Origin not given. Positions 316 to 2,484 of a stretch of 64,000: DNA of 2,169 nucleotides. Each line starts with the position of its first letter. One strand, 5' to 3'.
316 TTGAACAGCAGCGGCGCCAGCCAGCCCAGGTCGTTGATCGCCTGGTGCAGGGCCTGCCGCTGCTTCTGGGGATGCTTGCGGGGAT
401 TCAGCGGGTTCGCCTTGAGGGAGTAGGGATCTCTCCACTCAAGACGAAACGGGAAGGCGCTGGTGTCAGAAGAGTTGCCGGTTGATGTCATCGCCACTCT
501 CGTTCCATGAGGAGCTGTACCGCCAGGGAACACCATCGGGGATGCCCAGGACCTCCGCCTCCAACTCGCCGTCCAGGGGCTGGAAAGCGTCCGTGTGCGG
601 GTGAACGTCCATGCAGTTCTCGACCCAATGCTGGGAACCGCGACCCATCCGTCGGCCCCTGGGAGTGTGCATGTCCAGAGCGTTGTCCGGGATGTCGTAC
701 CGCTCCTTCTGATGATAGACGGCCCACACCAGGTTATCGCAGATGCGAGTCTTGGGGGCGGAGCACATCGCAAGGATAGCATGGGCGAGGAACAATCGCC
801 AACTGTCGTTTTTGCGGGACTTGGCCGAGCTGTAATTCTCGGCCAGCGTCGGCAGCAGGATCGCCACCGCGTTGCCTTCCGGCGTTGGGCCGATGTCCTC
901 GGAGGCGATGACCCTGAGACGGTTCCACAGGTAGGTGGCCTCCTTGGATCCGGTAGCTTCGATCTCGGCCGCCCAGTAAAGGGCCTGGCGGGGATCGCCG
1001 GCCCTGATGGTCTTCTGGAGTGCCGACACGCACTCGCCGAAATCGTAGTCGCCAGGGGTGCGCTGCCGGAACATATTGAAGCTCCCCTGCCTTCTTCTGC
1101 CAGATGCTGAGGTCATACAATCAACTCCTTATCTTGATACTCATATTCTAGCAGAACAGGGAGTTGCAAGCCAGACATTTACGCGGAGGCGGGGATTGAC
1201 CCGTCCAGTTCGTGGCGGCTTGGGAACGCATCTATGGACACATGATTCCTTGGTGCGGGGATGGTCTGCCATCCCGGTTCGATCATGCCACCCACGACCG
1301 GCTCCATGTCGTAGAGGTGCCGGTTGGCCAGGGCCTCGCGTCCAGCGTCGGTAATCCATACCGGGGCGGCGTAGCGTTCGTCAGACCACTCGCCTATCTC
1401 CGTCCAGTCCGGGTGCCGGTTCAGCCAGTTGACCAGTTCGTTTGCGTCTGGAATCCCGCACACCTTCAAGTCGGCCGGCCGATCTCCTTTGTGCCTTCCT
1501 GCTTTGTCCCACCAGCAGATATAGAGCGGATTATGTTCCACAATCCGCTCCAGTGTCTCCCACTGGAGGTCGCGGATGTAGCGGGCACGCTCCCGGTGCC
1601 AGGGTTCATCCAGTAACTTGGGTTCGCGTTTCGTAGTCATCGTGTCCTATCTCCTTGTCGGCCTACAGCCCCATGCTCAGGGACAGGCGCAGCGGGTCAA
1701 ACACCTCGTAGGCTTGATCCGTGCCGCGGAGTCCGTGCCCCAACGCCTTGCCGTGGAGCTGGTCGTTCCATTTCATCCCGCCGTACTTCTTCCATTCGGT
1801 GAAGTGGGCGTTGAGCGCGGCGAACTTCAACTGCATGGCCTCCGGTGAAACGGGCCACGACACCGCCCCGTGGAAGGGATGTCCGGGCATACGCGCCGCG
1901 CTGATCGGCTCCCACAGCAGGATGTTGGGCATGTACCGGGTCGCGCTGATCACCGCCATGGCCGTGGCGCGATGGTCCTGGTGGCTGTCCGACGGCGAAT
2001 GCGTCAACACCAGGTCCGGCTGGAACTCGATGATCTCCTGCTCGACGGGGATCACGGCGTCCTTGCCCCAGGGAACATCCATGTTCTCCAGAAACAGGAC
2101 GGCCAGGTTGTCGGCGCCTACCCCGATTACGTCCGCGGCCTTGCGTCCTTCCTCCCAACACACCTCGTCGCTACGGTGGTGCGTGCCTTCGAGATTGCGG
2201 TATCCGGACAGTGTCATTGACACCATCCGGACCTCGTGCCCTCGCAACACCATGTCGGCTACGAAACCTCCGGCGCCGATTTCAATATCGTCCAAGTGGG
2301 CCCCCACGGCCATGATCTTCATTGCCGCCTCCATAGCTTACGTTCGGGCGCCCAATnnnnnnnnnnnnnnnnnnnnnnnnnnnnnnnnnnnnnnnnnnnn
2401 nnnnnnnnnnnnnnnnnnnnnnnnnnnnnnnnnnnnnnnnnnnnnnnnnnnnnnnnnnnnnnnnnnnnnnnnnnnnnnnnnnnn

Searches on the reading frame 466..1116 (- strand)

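Call 80: search_protein_families(library=phrogs, proteins=[window:466-1116:-], max_evalue=0.0001)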
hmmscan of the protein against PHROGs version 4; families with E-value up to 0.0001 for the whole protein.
window:466-1116:- (216 aa): 2 families
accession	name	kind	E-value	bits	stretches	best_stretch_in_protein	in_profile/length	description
phrog_33349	-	other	2.4e-12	48.3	1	9-156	9-158/239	ATPase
phrog_16866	-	unknown function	7.1e-09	37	1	33-166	1-141/165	-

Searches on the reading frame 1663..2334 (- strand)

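Call 80: search_protein_families(library=phrogs, proteins=[window:1663-2334:-], max_evalue=0.0001)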
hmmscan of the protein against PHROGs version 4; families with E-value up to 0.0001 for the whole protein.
window:1663-2334:- (223 aa): 1 family
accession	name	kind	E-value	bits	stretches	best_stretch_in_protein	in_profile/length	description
phrog_11796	-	unknown function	2.6e-16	61.4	1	5-214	2-211/217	-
